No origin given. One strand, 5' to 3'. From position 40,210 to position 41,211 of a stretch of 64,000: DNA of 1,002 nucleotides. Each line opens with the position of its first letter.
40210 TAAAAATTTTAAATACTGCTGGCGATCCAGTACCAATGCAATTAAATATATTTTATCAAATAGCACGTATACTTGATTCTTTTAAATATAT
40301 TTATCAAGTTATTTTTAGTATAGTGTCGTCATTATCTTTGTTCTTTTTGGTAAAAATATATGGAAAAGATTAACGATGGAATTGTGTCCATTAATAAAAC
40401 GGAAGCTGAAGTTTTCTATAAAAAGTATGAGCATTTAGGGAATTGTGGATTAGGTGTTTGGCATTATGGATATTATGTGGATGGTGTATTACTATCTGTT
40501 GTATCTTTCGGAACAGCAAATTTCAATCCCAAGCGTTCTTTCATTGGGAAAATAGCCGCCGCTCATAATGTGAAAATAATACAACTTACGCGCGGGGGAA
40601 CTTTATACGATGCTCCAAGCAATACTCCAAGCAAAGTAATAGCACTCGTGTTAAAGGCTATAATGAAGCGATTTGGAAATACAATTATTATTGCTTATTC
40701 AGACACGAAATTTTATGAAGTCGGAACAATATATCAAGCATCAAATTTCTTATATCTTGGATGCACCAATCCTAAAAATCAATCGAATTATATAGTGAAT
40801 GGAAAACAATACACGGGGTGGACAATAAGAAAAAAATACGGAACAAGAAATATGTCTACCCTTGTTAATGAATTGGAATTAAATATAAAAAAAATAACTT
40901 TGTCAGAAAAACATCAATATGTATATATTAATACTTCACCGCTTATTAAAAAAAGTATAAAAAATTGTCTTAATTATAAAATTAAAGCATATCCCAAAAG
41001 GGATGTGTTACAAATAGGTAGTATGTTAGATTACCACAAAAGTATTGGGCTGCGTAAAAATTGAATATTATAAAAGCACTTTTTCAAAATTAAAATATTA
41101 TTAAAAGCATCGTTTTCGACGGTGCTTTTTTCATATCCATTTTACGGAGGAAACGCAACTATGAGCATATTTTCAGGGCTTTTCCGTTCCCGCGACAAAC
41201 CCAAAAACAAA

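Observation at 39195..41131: Unknown 2-TM protein coupled to a Mom-like DNA-modifying enzyme: candidate new modification/defence cassette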

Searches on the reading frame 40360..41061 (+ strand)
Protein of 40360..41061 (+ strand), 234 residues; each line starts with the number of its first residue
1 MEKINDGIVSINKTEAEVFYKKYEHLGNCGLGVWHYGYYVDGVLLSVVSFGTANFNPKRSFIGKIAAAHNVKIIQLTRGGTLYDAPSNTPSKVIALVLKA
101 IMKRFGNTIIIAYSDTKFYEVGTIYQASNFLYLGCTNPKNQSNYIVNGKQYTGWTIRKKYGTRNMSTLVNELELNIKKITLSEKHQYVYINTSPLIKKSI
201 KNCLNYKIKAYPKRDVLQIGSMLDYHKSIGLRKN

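Call 3: search_protein_families(library=pfam, proteins=[window:40360-41061:+], max_evalue=1)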
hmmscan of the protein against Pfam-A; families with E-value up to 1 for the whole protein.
window:40360-41061:+ (234 aa): 1 family
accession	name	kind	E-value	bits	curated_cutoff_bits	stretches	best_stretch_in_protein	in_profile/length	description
PF25680.1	Mom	-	8e-23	81.6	27.1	1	11-213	7-202/202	Mom protein family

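Call 4: search_protein_families(library=padloc, proteins=[window:40360-41061:+], max_evalue=1)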
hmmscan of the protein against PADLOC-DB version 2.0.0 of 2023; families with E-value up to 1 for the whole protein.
window:40360-41061:+ (234 aa): 0 families

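Call 5: search_protein_families(library=phrogs, proteins=[window:40360-41061:+], max_evalue=1)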
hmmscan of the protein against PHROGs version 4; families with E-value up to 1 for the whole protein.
window:40360-41061:+ (234 aa): 3 families
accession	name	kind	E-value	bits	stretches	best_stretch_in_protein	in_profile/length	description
phrog_1384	-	other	3.6e-27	96.4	1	33-217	49-222/245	Mom-like DNA modification protein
phrog_8901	-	unknown function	0.16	12.9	0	22-42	8-32/75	-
phrog_31186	-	unknown function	0.17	13.1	1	105-157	22-74/97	-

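Call 12: find_homologous_proteins(query=window:40360-41061:+, max_evalue=0.001)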
Query window:40360-41061:+ (234 aa): 98 proteins with E <= 0.001 among 219 candidates.
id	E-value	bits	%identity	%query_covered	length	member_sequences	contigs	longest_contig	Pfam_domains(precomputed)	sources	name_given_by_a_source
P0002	7.2e-152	521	100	100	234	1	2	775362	PF25680.2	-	-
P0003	7.3e-81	289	58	95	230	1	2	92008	PF25680.2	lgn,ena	-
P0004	8.5e-81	289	61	91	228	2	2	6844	PF25680.2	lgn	-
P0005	2.4e-78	281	60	92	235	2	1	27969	PF25680.2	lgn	-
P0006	3.2e-78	280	58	93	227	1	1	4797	PF25680.2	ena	-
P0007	6.2e-78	279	57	96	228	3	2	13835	PF25680.2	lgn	-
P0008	2.3e-77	277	57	92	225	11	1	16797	PF25680.2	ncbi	-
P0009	5.6e-77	276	55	95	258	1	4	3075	PF25680.2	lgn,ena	-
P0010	5.9e-77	276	53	95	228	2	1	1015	PF25680.2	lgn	-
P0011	1.7e-76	275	56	97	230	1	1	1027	PF25680.2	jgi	-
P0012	2.6e-76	274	56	96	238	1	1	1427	PF25680.2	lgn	-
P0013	4.7e-76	273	58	92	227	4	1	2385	PF25680.2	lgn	-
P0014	9.5e-76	272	56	94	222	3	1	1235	PF25680.2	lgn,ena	-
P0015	1.1e-75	272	54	97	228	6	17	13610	PF25680.2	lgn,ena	-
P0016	1.9e-75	271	55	94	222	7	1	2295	PF25680.2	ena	-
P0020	1.9e-74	268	56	94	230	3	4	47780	PF25680.2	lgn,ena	-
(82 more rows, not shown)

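Call 13: find_encoding_contigs(protein=P0003, flank=6000, max_places=3)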
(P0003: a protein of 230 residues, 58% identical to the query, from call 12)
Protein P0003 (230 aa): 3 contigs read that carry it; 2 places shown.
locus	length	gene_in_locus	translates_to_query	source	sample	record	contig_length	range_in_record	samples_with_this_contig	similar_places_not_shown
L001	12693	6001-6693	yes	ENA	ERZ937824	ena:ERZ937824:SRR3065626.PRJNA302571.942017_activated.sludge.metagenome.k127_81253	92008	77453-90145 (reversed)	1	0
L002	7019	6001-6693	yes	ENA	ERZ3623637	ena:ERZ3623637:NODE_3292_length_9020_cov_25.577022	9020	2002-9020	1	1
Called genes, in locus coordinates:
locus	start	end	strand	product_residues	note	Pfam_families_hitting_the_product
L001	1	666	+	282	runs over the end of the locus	PF13408:Zn_ribbon_recom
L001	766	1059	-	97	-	PF10387:DUF2442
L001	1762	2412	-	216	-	PF12686:DUF3800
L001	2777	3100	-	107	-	PF01863:YgjP-like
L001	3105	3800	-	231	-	-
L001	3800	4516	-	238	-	PF11867:T1RH-like_C (faint)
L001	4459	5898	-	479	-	PF04851:ResIII, PF18766:SWI2_SNF2, PF22679:T1R_D3-like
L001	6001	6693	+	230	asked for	PF25680:Mom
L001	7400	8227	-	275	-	PF20434:BD-FAE, PF07859:Abhydrolase_3, PF00326:Peptidase_S9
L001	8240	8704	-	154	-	PF01668:SmpB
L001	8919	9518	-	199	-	PF21176:RecR_HhH, PF02132:RecR_ZnF, PF13662:Toprim_4, PF01751:Toprim, PF21175:RecR_C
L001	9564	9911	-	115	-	PF02575:YbaB_DNA_bd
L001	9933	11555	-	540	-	PF13177:DNA_pol3_delta2, PF00004:AAA, PF13401:AAA_22 (faint), PF22608:DNAX_ATPase_lid (weak), PF12169:DNA_pol3_gamma3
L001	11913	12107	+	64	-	PF12797:Fer4_2 (weak), PF00037:Fer4 (faint), PF13459:Fer4_15, PF13370:Fer4_13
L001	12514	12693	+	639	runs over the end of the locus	PF13520:AA_permease_2, PF00324:AA_permease (weak)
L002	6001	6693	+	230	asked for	PF25680:Mom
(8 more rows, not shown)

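Call 14: find_encoding_contigs(protein=P0005, flank=6000, max_places=3)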
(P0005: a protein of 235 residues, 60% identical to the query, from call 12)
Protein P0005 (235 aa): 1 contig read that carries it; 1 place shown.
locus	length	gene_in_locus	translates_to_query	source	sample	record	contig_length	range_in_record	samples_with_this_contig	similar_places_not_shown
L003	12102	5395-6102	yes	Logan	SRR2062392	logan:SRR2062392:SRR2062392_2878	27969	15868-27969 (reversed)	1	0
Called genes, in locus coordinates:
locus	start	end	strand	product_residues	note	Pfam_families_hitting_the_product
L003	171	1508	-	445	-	-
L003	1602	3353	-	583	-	PF02585:PIG-L, PF09992:NAGPA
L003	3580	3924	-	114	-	PF08818:DUF1801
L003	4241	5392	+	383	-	-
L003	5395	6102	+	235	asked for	PF25680:Mom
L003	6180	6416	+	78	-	PF19628:DUF6132 (weak)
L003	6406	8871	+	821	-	PF01266:DAO (faint), PF07992:Pyr_redox_2, PF00070:Pyr_redox, PF02852:Pyr_redox_dim, PF00581:Rhodanese, PF01206:TusA, PF13686:DrsE_2, PF02635:DsrE, +2 more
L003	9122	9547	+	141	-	-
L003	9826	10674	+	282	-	PF00005:ABC_tran, PF13304:AAA_21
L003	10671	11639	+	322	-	PF12698:ABC2_membrane_3, PF24686:FLQE3_permease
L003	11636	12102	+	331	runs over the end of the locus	PF12698:ABC2_membrane_3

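Call 15: find_encoding_contigs(protein=P0020, flank=6000, max_places=3)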
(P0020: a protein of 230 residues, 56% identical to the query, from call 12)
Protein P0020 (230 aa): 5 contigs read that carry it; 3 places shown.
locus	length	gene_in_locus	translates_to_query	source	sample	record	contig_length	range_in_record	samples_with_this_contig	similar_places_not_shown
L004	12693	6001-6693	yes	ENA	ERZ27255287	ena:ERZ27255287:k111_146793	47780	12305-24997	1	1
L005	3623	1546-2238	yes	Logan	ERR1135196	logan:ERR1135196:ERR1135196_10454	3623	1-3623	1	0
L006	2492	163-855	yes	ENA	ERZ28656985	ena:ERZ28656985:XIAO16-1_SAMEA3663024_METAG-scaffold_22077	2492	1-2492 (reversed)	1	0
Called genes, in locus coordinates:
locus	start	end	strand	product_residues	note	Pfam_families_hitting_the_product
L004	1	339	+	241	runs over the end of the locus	PF00165:HTH_AraC (weak), PF12833:HTH_18, PF00165:HTH_AraC (weak)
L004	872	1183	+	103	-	PF21983:NikA-like, PF05713:MobC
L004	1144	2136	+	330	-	PF03432:Relaxase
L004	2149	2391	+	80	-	-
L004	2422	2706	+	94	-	PF00239:Resolvase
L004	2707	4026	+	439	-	PF07508:Recombinase, PF13408:Zn_ribbon_recom, PF14287:DUF4368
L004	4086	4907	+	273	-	PF19952:DUF6414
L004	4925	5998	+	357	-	-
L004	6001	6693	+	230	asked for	PF25680:Mom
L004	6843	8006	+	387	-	PF06114:Peptidase_M78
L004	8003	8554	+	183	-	PF14367:DUF4411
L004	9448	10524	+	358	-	PF14659:Phage_int_SAM_3 (weak), PF00589:Phage_integrase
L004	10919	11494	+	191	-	PF13306:LRR_5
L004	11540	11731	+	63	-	-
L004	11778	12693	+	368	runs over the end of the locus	PF13306:LRR_5, PF13855:LRR_8 (faint), PF13306:LRR_5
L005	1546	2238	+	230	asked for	PF25680:Mom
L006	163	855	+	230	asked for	PF25680:Mom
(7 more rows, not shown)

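Call 37: find_related_loci(query=A2, collection=genome_contigs, flank=5000)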
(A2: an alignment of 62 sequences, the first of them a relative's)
Query A2 (234 aa) in genome_contigs; peptide patterns used: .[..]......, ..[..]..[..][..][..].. (x = any residue, [..] = any of these).
47 stretches matched a pattern; 14 encode a relative of the query (tblastn E <= 1e-3); 14 distinct loci.
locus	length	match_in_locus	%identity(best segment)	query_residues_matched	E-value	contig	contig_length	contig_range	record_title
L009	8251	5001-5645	57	8-223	5e-83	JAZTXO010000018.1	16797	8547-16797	MAG: Eubacteriales bacterium isolate T1900045329_YK20190018.MAGScoT_cleanbin_000029 SGB_6500_k141_2181290, whole genome 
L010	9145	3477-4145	54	10-232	5e-80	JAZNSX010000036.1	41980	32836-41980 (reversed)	MAG: Acutalibacteraceae bacterium isolate T1900044805_TS20190271.MAGScoT_cleanbin_000023 SGB_2753_k141_1310132, whole ge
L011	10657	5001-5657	54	11-234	2e-77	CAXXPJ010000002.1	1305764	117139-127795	MAG: Christensenellaceae bacterium isolate ebc0edfe-de01-4de5-b550-b82b2926f268 genome assembly, contig: contig_2, whole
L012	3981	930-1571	55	8-222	1e-76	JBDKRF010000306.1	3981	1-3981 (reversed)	MAG: Clostridiaceae bacterium isolate 5_bin.189 c_000001322863, whole genome shotgun sequence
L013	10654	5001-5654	52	4-222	3e-70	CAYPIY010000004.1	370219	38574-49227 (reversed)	MAG TPA_asm: uncultured Bacteroidota bacterium isolate binchicken_co115_100 genome assembly, contig: NODE_16_length_3702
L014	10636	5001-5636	45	11-223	1e-64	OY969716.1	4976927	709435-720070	MAG: uncultured Acidobacteriota bacterium isolate MFD04540.bin.c.1 genome assembly, chromosome: 1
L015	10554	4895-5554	43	11-232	1e-61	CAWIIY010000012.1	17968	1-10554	MAG: uncultured Acidobacteriaceae bacterium isolate MFD05512.bin.1.165 genome assembly, contig: contig_38544, whole geno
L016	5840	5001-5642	47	8-222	4e-61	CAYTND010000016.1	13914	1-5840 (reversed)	MAG TPA_asm: uncultured Pirellulales bacterium isolate binchicken_co121_5 genome assembly, contig: NODE_3070_length_1391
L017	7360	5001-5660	43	11-232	5e-61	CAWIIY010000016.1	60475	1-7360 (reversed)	MAG: uncultured Acidobacteriaceae bacterium isolate MFD05512.bin.1.165 genome assembly, contig: contig_61692, whole geno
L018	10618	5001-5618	43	16-222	1e-58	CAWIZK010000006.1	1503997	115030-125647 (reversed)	MAG: uncultured Acidobacteriaceae bacterium isolate MFD05521.bin.2.110 genome assembly, contig: contig_42189, whole geno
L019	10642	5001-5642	45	8-222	4e-58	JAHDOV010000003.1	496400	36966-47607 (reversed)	MAG: Deltaproteobacteria bacterium isolate SL3-B22.2 k141_43264, whole genome shotgun sequence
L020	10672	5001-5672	42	8-229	1e-57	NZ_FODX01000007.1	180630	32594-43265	Nitrosovibrio sp. Nv6, whole genome shotgun sequence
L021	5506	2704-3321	47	8-214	4e-57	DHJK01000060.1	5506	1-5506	MAG TPA_asm: Legionellales bacterium UBA4722 UBA4722_contig_2033, whole genome shotgun sequence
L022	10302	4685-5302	41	11-222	2e-51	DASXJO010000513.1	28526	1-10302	MAG TPA_asm: Candidatus Angelobacter sp. isolate SMAG_U5250 k141_5465594, whole genome shotgun sequence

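Call 46: search_solved_structures(query=A2, max_evalue=0.01, show_alignments=2)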
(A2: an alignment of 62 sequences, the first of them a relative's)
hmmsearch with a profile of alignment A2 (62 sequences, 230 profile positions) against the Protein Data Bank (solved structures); distinct sequences matched with E-value up to 0.01: 1.
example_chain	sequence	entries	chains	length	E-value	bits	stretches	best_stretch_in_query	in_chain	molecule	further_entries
8bv8_A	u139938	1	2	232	1.2e-06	31.2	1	33-210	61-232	Methylcarbamoylase mom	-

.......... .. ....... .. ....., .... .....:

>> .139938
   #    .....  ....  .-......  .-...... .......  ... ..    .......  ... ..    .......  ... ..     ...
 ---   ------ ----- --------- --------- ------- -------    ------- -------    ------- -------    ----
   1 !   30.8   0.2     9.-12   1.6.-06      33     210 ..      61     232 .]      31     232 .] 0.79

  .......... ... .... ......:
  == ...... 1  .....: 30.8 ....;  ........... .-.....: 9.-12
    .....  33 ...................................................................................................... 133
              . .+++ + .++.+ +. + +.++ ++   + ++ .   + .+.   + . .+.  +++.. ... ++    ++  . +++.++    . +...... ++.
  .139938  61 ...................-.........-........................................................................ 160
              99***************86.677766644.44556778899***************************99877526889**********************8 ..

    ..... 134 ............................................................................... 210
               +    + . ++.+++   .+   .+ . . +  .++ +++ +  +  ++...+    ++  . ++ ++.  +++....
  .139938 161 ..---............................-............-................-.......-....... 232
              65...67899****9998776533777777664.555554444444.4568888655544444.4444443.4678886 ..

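Call 55: find_related_loci(query=A2, collection=viral_contigs, flank=6000)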
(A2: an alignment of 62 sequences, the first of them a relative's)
Query A2 (234 aa) in viral_contigs; peptide patterns used: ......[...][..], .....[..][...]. (x = any residue, [..] = any of these).
598 stretches matched a pattern (row limit reached: there are more); 528 encode a relative of the query (tblastn E <= 1e-3); the best 80 are kept; 80 distinct loci.
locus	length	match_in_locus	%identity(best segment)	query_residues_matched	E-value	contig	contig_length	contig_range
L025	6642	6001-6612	31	8-214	5e-26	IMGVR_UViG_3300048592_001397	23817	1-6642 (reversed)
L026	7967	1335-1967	33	8-214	3e-22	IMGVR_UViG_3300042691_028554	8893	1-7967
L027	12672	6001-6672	33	5-219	9e-21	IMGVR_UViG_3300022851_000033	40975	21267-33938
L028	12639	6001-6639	32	8-216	4e-20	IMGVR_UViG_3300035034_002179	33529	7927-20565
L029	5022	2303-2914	29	15-214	6e-20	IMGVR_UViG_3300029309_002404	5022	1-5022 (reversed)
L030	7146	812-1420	31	16-214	1e-19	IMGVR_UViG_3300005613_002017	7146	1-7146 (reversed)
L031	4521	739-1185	36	72-214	2e-19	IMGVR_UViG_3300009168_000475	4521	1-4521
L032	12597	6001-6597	32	22-216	3e-19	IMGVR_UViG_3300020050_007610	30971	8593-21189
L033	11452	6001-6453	36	72-216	7e-19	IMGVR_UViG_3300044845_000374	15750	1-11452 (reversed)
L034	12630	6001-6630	30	5-217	8e-19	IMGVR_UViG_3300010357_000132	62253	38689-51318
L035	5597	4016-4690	28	5-214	9e-19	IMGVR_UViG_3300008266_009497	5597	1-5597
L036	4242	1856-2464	31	16-214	1e-18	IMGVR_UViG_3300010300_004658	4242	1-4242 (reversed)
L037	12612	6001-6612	31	8-214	9e-18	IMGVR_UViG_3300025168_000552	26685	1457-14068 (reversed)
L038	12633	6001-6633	29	8-214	2e-18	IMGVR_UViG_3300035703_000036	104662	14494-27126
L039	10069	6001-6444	35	73-214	3e-17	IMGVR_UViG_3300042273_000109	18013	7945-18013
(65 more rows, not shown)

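Call 56: find_related_loci(query=A2, collection=metagenome_contigs, flank=6000)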
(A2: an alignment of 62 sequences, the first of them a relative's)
Query A2 (234 aa) in metagenome_contigs; peptide patterns used: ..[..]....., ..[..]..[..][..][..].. (x = any residue, [..] = any of these).
115 stretches matched a pattern; 38 encode a relative of the query (tblastn E <= 1e-3); 38 distinct loci.
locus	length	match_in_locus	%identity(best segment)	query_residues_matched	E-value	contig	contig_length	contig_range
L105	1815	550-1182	61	11-222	2e-89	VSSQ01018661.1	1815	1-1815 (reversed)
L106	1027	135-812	56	1-227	3e-88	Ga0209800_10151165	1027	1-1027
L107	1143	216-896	55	8-233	4e-86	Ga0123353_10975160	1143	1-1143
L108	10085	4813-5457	57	8-223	4e-78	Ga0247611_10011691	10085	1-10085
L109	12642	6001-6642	46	8-222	3e-64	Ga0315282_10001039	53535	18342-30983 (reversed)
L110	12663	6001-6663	45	1-222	1e-63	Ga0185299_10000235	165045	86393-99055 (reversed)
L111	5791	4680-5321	44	8-222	5e-63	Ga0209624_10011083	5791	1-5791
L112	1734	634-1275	44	8-222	3e-64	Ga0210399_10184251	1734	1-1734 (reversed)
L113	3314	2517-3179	44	1-222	3e-62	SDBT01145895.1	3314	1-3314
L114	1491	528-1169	44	8-222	4e-64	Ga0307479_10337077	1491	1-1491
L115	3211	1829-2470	47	8-222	2e-61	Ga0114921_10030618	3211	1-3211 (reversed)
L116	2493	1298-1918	46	8-215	2e-61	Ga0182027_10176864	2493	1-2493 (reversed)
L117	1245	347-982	44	10-222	1e-63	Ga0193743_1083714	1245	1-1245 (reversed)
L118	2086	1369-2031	44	1-222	7e-61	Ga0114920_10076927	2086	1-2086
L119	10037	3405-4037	44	11-222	1e-58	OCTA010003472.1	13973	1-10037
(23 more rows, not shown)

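Call 67: search_protein_families(library=pfam, alignment_id=A3, max_evalue=0.00001)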
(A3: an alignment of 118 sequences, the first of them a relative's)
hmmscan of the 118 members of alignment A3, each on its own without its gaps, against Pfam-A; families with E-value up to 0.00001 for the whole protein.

A. member 1, L003:3583-3924:- (114 aa): 1 family
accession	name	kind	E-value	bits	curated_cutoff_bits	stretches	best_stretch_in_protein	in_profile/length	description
PF08818.16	DUF1801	-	2.9e-16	60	27.2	1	17-107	2-84/85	Domain of unknown function (DU1801)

B. families by the number of members that match (of 118 scanned): 113 families (the first 25 are shown)
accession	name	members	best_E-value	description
PF07992.20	Pyr_redox_2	4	4.4e-71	Pyridine nucleotide-disulphide oxidoreductase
PF02852.28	Pyr_redox_dim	3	2.4e-40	Pyridine nucleotide-disulphide oxidoreductase, dimerisation domain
PF07508.19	Recombinase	3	6.8e-25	Recombinase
PF00070.33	Pyr_redox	3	4.7e-21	Pyridine nucleotide-disulphide oxidoreductase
PF13738.12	Pyr_redox_3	3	5.4e-11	Pyridine nucleotide-disulphide oxidoreductase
PF13450.12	NAD_binding_8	3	1.4e-08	NAD(P)-binding Rossmann-like domain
PF01610.23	DDE_Tnp_ISL3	2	4.8e-24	Transposase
PF01206.22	TusA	2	4.4e-21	Sulfurtransferase TusA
PF01797.21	Y1_Tnp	2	2.1e-19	Transposase IS200 like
PF00581.25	Rhodanese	2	4.5e-14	Rhodanese-like domain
PF01381.28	HTH_3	2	1.3e-13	Helix-turn-helix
PF13408.12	Zn_ribbon_recom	2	5.1e-13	Recombinase zinc beta ribbon domain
PF01266.30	DAO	2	3.2e-09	FAD dependent oxidoreductase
PF03486.20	HI0933_like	2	3.5e-09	HI0933-like protein Rossmann domain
PF14537.11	Cytochrom_c3_2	2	1.5e-07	Cytochrome c3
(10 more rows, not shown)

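Call 68: search_protein_families(library=padloc, alignment_id=A3, max_evalue=0.00001)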
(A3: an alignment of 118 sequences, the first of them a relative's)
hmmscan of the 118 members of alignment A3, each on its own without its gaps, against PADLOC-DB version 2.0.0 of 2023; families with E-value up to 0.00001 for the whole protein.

A. member 1, L003:3583-3924:- (114 aa): 0 families

B. families by the number of members that match (of 118 scanned): 183 families (the first 25 are shown)
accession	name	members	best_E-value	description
PDLC03954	RmrA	3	4.9e-10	-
PDLC03982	PD-Lambda-2_B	2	2.4e-34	-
PDLC03949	RmrA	2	3.3e-16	-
PDLC03947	RmrA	2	5e-13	-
PDLC03946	RmrA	2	1.2e-09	-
PDLC03950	RmrA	2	2.4e-07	-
PDLC04061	PD-T4-6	1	2.3e-80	-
PDLC04060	PD-T4-6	1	3.8e-80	-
PDLC04042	PD-T4-6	1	2.4e-79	-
PDLC04057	PD-T4-6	1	4.8e-76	-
PDLC04053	PD-T4-6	1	1.9e-73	-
PDLC04047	PD-T4-6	1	2.5e-70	-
PDLC04043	PD-T4-6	1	4.9e-67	-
PDLC04048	PD-T4-6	1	1.4e-66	-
PDLC04138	mad6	1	3.5e-66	mads_6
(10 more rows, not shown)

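Call 75: search_dna_similar(query=window:40360-41061:+, collection=phages, mode=protein, max_evalue=0.001, max_rows=25)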
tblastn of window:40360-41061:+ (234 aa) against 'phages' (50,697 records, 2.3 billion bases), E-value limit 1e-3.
Records with a match: 210; places in all: 210; records where one place covers at least 80% of the query: 7.
Best place of each record, by identity: <60% 210.
By first word of the organism name: Vibrio 50; Listeria 39; Proteus 18; Salmonella 14; Staphylococcus 12; Aeromonas 11; Bacillus 9; Pseudomonas 8; Escherichia 8; Klebsiella 8; and 15 more.
By host as written in the record: - 38; Listeria monocytogenes 32; Vibrio cholerae 13; Proteus mirabilis 12; Aeromonas salmonicida subsp. salmonicida 6; Salmonella enterica subsp. enterica serovar Infantis 6; Microbacterium paraoxydans NRRL B-14843 5; Pseudomonas aeruginosa 5; and 52 more.
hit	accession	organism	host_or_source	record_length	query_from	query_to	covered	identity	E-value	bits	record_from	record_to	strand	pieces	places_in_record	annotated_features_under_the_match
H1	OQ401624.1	Roseobacter phage CRP-902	Roseobacter sp. FZCC0083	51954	2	214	91%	27.5%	1e-11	69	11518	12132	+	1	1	hypothetical protein | VRR-nuclease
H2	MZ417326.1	Staphylococcus phage PG-2021_27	Staphylococcus aureus Twort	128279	40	213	74%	32.8%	2e-6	54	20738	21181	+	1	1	record has no annotation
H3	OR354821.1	Staphylococcus phage Alsa_2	Staphylococcus sp.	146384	40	213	74%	32.8%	2e-6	54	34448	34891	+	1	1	Mom-like DNA modification protein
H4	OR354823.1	Staphylococcus phage Alsa_4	Staphylococcus sp.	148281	40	213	74%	32.8%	2e-6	54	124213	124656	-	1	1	Mom-like DNA modification protein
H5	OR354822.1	Staphylococcus phage Alsa_3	Staphylococcus sp.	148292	40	213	74%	32.8%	2e-6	54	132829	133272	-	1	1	Mom-like DNA modification protein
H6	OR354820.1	Staphylococcus phage Alsa_1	Staphylococcus sp.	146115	40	213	74%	32.2%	2e-6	54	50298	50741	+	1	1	Mom-like DNA modification protein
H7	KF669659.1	Bacillus phage Riggi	Bacillus pumilus BL-8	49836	5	213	89%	26.3%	8e-7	55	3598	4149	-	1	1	acetyltransferase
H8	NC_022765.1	Bacillus phage Riggi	Bacillus pumilus BL-8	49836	5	213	89%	26.3%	8e-7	55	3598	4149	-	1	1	Mom-like DNA modification protein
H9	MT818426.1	Microbacterium phage Lifes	Microbacterium paraoxydans NRRL B-14843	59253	8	213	88%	26.2%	2e-9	63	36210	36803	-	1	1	63: acetyltransferase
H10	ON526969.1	Microbacterium phage Cassita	Microbacterium paraoxydans NRRL B-14843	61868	8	213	88%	26.2%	2e-9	63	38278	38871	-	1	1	67: acetyltransferase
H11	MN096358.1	Microbacterium phage LeeroyJenkins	Microbacterium paraoxydans NRRL B-14843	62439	8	213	88%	26.2%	2e-9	63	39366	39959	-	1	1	70: acetyltransferase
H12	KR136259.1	Polaribacter phage P12002L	seawater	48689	42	213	74%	30.9%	6e-10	64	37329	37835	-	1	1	DNA modification protein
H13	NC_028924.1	Polaribacter phage P12002L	seawater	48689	42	213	74%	30.9%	6e-10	64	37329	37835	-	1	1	Mom-like DNA modification protein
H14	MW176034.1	Acinetobacter phage JeffCo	Acinetobacter calcoaceticus ATCC23055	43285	34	213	77%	29.4%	1e-6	55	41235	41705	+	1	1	55: hypothetical protein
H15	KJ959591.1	Pseudomonas phage PAN70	Pseudomonas aeruginosa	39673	35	213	76%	29.5%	3e-4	47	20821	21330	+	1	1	putative DNA modification protein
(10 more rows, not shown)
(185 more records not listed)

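Call 95: search_protein_families(library=pfam, proteins=[L025:4148-4561:+], max_evalue=1)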
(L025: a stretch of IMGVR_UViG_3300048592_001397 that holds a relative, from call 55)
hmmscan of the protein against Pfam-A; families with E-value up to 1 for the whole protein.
L025:4148-4561:+ (138 aa): 0 families
